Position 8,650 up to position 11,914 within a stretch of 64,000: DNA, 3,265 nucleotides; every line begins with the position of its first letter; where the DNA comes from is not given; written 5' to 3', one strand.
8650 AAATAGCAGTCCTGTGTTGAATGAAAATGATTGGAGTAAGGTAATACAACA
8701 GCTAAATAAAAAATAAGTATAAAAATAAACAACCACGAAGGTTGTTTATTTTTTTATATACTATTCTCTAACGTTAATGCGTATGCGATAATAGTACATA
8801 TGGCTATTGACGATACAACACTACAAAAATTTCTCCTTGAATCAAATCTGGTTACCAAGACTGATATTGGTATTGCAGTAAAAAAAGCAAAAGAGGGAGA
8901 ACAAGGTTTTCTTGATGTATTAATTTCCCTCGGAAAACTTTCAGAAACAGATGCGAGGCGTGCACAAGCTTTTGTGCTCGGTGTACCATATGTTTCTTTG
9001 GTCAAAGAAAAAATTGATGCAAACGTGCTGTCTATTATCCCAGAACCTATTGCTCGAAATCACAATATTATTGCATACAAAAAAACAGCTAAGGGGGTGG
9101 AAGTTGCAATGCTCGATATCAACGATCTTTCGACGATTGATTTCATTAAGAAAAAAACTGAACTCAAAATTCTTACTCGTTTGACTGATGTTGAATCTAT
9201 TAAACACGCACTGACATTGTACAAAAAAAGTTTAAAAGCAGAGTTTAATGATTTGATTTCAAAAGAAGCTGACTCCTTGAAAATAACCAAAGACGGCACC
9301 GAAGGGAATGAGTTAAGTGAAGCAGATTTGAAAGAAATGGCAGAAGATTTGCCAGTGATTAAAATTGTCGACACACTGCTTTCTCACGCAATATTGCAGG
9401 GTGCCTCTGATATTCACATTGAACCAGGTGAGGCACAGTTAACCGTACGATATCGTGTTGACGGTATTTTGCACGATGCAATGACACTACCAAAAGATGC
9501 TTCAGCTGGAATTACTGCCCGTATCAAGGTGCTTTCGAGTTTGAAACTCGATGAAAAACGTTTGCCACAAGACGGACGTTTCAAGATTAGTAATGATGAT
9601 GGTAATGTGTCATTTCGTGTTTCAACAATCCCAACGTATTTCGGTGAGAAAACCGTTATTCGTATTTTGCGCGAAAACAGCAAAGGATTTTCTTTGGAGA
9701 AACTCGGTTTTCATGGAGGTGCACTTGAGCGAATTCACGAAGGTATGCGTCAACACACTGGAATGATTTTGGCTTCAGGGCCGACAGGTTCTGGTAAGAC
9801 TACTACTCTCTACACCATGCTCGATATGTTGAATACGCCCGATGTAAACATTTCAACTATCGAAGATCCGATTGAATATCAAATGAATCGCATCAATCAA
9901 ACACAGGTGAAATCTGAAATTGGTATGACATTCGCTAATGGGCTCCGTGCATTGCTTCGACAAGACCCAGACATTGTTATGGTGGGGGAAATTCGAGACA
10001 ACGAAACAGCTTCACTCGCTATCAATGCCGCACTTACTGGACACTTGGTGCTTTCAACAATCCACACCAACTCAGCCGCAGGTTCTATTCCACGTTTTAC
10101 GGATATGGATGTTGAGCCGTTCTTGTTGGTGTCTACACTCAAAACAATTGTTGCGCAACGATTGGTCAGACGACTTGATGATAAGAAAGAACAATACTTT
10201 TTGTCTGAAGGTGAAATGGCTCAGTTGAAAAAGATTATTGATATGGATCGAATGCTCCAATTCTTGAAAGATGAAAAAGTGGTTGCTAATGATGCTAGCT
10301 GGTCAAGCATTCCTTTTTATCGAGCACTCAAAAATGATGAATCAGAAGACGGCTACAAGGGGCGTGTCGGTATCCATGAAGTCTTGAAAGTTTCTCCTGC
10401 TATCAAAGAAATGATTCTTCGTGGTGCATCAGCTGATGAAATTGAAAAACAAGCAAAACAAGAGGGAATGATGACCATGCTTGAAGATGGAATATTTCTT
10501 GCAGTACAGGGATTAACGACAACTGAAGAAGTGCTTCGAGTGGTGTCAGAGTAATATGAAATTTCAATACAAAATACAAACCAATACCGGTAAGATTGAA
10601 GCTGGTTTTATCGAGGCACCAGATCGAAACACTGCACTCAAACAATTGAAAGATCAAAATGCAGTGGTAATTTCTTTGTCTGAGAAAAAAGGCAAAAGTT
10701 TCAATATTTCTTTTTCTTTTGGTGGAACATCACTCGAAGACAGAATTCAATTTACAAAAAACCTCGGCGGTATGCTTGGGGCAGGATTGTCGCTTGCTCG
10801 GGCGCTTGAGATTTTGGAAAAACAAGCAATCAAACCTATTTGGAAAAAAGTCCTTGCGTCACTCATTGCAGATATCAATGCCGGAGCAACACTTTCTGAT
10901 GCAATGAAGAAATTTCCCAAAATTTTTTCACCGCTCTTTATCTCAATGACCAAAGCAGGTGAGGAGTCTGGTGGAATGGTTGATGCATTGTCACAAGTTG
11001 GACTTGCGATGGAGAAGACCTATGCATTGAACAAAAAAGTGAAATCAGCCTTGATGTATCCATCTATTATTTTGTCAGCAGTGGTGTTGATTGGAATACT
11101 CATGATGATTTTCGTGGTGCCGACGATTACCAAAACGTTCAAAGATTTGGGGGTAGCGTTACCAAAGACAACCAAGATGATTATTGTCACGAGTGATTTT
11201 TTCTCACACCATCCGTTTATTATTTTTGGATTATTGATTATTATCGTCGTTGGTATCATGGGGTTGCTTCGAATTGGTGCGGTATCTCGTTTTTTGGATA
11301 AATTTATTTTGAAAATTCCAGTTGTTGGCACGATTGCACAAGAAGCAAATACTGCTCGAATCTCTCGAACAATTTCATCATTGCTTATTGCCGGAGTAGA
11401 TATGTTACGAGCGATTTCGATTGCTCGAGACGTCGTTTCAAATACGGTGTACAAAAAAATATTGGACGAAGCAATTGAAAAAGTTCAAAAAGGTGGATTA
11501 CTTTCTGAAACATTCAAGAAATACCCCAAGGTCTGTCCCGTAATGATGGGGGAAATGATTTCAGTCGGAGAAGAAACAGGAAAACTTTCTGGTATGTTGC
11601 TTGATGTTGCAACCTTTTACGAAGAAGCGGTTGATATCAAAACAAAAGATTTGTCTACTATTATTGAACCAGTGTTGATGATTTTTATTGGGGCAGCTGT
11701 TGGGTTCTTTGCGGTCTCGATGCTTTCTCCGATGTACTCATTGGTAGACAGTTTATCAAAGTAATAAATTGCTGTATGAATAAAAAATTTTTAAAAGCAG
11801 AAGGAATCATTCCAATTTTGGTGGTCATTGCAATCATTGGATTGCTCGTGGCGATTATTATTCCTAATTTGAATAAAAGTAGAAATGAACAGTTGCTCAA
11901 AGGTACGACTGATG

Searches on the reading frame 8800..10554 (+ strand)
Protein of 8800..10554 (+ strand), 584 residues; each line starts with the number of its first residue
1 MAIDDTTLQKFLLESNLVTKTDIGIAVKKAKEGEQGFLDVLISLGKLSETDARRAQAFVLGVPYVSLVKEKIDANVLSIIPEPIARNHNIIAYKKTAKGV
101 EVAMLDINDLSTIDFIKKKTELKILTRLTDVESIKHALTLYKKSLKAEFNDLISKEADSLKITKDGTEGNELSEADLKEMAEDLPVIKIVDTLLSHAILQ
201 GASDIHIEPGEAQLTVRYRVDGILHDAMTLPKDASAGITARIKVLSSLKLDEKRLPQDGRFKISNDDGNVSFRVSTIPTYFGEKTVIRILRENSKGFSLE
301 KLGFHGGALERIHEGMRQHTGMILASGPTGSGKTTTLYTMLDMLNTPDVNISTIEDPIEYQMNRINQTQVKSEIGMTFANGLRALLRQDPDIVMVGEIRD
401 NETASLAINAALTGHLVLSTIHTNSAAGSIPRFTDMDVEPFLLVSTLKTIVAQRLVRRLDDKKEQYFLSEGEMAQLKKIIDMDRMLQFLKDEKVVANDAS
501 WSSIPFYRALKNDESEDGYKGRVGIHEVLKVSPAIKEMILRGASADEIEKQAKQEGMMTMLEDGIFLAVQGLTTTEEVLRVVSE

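Call 7: search_protein_families(library=pfam, proteins=[window:8800-10554:+], max_evalue=0.001)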
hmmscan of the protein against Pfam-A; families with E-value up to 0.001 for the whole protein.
window:8800-10554:+ (584 aa): 2 families
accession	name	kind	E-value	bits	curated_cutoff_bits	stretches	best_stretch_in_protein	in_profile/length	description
PF00437.27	T2SSE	-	8.3e-122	406.8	24.9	1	181-580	3-370/370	Type II/IV secretion system protein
PF05157.20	MshEN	-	2.6e-08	34.2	23.1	1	60-142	1-84/90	MshEN domain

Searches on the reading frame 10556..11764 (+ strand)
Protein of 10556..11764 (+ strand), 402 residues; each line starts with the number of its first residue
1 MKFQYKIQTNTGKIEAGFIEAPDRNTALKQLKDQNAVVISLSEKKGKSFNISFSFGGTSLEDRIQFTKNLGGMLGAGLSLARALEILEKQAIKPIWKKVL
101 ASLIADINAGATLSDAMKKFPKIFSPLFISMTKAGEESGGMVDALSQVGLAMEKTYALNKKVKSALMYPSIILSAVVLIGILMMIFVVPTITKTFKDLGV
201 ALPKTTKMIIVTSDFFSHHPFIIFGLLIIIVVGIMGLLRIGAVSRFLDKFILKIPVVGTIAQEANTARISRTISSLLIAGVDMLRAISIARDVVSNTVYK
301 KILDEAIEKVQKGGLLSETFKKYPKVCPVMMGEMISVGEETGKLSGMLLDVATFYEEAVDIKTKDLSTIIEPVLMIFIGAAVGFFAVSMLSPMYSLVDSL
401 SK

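Call 7: search_protein_families(library=pfam, proteins=[window:10556-11764:+], max_evalue=0.001)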
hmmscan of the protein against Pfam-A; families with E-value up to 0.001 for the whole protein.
window:10556-11764:+ (402 aa): 1 family
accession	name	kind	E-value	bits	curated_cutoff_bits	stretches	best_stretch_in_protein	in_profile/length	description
PF00482.28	T2SSF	-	9.5e-53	177.9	25.2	2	66-189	1-125/125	Type II secretion system (T2SS), protein F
